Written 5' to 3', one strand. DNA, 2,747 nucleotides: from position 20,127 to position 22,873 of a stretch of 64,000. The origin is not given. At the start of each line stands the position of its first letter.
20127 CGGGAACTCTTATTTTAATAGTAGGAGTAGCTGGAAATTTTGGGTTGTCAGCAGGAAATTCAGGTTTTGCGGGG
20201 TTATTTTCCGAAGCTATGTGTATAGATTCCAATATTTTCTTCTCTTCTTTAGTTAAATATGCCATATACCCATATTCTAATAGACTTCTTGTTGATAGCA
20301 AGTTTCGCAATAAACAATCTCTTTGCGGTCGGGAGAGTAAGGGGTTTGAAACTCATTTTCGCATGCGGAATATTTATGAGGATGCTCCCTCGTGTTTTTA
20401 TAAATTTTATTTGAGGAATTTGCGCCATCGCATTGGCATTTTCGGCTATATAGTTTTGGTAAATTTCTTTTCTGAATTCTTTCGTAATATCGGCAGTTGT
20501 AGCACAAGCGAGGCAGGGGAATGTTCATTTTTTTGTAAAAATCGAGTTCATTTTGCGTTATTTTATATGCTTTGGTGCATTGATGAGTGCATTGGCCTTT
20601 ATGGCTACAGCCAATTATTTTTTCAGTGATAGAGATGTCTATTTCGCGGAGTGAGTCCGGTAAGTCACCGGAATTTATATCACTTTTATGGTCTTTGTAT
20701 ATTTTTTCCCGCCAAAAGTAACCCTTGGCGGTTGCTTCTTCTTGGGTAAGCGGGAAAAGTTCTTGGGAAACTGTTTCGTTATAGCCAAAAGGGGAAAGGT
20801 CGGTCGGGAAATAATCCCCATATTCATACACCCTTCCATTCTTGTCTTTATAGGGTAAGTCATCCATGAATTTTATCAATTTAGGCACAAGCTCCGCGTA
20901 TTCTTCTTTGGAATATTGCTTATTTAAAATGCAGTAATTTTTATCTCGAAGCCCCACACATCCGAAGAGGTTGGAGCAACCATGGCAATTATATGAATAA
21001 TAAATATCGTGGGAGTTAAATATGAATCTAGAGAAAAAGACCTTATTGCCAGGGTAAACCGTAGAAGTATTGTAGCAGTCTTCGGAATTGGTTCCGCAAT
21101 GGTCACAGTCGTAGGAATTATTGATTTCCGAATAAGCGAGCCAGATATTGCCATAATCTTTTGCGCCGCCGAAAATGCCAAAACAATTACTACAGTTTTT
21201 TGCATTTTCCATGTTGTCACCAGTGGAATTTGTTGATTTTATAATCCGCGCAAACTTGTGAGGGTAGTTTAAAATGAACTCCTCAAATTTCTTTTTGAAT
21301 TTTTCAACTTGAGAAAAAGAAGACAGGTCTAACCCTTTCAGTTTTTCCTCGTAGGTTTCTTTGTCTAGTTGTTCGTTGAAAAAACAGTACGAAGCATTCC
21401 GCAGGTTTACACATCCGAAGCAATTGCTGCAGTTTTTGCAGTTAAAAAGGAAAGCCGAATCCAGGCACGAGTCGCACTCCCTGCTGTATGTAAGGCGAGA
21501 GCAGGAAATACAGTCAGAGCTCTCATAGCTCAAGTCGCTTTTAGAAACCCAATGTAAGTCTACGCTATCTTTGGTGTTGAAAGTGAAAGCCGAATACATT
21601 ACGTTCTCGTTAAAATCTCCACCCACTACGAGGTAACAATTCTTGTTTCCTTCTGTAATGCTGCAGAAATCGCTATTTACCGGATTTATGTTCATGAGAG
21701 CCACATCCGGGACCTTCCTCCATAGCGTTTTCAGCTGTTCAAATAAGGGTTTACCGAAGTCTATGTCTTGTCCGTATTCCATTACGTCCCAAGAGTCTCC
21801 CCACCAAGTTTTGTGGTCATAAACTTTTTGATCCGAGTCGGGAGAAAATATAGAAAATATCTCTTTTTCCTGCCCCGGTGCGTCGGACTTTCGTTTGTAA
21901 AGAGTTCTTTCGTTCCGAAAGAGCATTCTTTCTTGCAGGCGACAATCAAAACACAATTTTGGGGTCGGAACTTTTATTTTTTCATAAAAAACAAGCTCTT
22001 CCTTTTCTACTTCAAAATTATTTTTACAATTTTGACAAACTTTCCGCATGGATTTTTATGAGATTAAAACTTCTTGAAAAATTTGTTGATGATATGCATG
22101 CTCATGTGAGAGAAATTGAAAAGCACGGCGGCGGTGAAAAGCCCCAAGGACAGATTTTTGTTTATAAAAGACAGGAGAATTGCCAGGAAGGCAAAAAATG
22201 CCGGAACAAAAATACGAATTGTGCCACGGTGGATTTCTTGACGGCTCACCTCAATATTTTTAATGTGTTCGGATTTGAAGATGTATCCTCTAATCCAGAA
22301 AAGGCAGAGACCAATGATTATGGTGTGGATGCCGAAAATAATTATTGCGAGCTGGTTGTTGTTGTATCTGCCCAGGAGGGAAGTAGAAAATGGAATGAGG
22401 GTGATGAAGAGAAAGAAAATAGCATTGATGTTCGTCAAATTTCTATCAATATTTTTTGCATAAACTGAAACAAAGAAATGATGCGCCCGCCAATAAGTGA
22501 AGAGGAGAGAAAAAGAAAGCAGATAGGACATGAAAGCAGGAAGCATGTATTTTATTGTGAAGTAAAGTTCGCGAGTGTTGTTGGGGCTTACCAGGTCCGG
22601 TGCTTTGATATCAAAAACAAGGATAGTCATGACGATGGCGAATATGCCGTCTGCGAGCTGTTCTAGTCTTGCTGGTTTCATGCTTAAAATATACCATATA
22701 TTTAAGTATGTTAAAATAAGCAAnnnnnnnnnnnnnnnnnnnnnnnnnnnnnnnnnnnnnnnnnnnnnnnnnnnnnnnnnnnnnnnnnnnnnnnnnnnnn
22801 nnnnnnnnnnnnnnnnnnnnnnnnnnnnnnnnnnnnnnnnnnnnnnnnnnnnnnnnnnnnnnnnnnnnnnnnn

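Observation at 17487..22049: Uncharacterised operon: two paralogous Cys-rich proteins with double zinc-ribbon ends flanking a PLP fold-type-II enzyme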

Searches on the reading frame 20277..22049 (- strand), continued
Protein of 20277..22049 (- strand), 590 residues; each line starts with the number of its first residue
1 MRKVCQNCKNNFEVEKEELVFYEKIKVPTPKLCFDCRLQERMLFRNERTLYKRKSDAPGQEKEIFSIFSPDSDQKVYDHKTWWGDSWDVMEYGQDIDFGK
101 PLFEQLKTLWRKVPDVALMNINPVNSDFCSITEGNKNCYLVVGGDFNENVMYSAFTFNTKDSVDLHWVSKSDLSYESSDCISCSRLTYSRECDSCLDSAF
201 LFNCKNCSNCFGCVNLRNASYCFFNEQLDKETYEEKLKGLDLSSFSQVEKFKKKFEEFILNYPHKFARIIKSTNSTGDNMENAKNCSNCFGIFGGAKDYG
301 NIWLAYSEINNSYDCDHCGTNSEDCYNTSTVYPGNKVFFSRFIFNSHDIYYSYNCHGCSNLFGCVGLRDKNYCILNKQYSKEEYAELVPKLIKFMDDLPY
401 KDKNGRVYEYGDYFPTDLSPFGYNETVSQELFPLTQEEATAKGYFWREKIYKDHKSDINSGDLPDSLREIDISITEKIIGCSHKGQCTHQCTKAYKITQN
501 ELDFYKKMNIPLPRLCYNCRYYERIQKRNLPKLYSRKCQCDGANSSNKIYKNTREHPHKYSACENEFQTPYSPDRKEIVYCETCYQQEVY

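Call 90: find_related_loci(query=A4, collection=metagenome_contigs, flank=8000)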
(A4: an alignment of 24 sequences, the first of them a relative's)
Query A4 (502 aa) in metagenome_contigs; peptide patterns used: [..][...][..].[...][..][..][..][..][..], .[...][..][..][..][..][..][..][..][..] (x = any residue, [..] = any of these).
600 stretches matched a pattern (row limit reached: there are more); 388 encode a relative of the query (tblastn E <= 1e-3); the best 80 are kept; 80 distinct loci.
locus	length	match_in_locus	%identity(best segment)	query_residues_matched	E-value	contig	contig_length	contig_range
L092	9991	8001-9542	91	1-502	0e+0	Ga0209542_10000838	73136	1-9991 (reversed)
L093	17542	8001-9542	91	1-502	0e+0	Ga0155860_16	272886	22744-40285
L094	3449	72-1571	92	1-502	0e+0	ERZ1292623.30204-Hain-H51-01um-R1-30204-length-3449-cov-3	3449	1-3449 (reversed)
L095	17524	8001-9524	91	1-502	0e+0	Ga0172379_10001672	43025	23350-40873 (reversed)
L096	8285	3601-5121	91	1-502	0e+0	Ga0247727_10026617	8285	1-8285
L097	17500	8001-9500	92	1-502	0e+0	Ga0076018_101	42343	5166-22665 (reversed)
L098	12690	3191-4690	92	1-502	0e+0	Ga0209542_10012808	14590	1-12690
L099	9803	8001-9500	91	1-502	0e+0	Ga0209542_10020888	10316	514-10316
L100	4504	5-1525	91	1-502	0e+0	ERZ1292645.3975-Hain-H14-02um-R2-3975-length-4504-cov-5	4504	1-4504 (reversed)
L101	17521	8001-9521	91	1-502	0e+0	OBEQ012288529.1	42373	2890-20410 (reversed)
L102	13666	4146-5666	90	1-502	0e+0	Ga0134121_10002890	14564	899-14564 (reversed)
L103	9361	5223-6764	89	1-502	0e+0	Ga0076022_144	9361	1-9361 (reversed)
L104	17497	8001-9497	92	1-502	0e+0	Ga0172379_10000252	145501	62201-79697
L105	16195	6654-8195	89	1-502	0e+0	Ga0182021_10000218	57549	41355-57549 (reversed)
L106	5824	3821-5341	89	1-502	0e+0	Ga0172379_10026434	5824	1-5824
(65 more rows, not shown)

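Call 98: search_protein_families(library=pfam, proteins=[L093:4115-6292:+, L093:8001-9542:+, L093:6306-7973:+, L093:1527-2030:-, L093:10675-11244:+], max_evalue=0.01)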
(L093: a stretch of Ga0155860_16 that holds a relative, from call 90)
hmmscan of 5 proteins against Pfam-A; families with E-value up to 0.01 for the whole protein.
L093:4115-6292:+ (726 aa): 7 families
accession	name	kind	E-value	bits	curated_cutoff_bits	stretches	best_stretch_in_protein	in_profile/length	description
PF23477.1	zf_Tbcl_2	-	3.1e-13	49.6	27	1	451-483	3-35/37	Probable treble clef zinc finger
PF10412.15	TrwB_AAD_bind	-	5.4e-10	39.1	20.5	1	32-350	12-312/387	Type IV secretion-system coupling protein DNA-binding domain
PF01935.23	DUF87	-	1.4e-08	35.5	23.2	1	35-248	23-203/220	Helicase HerA, central domain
PF02534.20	T4SS-DNA_transf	-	1.9e-06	27.5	20.1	1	27-114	44-120/468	Type IV secretory system Conjugative DNA transfer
PF12696.13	TraG-D_C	-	2.9e-05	24.4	22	1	286-356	3-72/126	TraM recognition site of TraD and TraG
PF12846.13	AAA_10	-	0.0047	16.5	27.5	1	32-166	18-150/362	AAA-like domain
PF25199.1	nSTAND_NTPase5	-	0.0063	16.8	34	0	30-93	36-101/145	Novel STAND NTPase 5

L093:8001-9542:+ (514 aa): 6 families
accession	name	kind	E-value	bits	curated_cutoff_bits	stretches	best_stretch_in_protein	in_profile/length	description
PF10412.15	TrwB_AAD_bind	-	3.8e-07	29.8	20.5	1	57-367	15-311/387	Type IV secretion-system coupling protein DNA-binding domain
PF02534.20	T4SS-DNA_transf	-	3.2e-06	26.7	20.1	1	58-357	45-359/468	Type IV secretory system Conjugative DNA transfer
PF12696.13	TraG-D_C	-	1.2e-05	25.7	22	1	308-369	3-69/126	TraM recognition site of TraD and TraG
PF01935.23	DUF87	-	3.8e-05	24.3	23.2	1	57-270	23-203/220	Helicase HerA, central domain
PF13401.12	AAA_22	-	0.00016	22.4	27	1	56-82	4-30/130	AAA domain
PF13191.12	AAA_16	-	0.0047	17.9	32.6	0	32-89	2-55/167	AAA ATPase domain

L093:6306-7973:+ (556 aa): 2 families
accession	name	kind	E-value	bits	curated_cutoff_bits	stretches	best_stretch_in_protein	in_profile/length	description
PF23477.1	zf_Tbcl_2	-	0.0029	17.7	27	1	525-554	7-36/37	Probable treble clef zinc finger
PF13451.12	zf_Tbcl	-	0.0056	17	24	1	5-44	4-44/48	Probable treble clef domain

L093:1527-2030:- (168 aa): 1 family
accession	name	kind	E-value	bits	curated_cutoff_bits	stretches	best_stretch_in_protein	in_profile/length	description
PF20803.2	PaaX_M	-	2.8e-19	69.4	24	1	82-158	2-78/83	PaaX protein central Cas2-like domain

L093:10675-11244:+ (190 aa): 0 families

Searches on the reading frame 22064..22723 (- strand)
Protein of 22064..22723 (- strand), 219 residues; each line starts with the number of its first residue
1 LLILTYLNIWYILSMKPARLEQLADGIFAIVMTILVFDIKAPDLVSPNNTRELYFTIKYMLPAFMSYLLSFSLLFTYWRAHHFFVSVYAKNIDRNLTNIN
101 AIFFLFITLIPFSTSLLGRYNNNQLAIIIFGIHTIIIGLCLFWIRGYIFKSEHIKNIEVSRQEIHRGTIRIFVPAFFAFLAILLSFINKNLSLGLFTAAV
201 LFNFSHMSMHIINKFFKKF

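Call 3: search_protein_families(library=pfam, proteins=[window:22064-22723:-], max_evalue=1)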
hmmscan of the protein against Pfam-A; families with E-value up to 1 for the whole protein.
window:22064-22723:- (219 aa): 2 families
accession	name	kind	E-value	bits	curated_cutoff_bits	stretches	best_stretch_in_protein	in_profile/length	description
PF06736.16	TMEM175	-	1.1e-19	71.1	25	1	19-111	1-88/88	Endosomal/lysosomal potassium channel TMEM175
PF16089.10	DUF4818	-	0.23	12.4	25.6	1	99-152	59-111/116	Domain of unknown function (DUF4818)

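Call 4: search_protein_families(library=ncbifam, proteins=[window:22064-22723:-], max_evalue=1)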
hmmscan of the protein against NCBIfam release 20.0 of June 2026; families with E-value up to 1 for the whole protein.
window:22064-22723:- (219 aa): 0 families
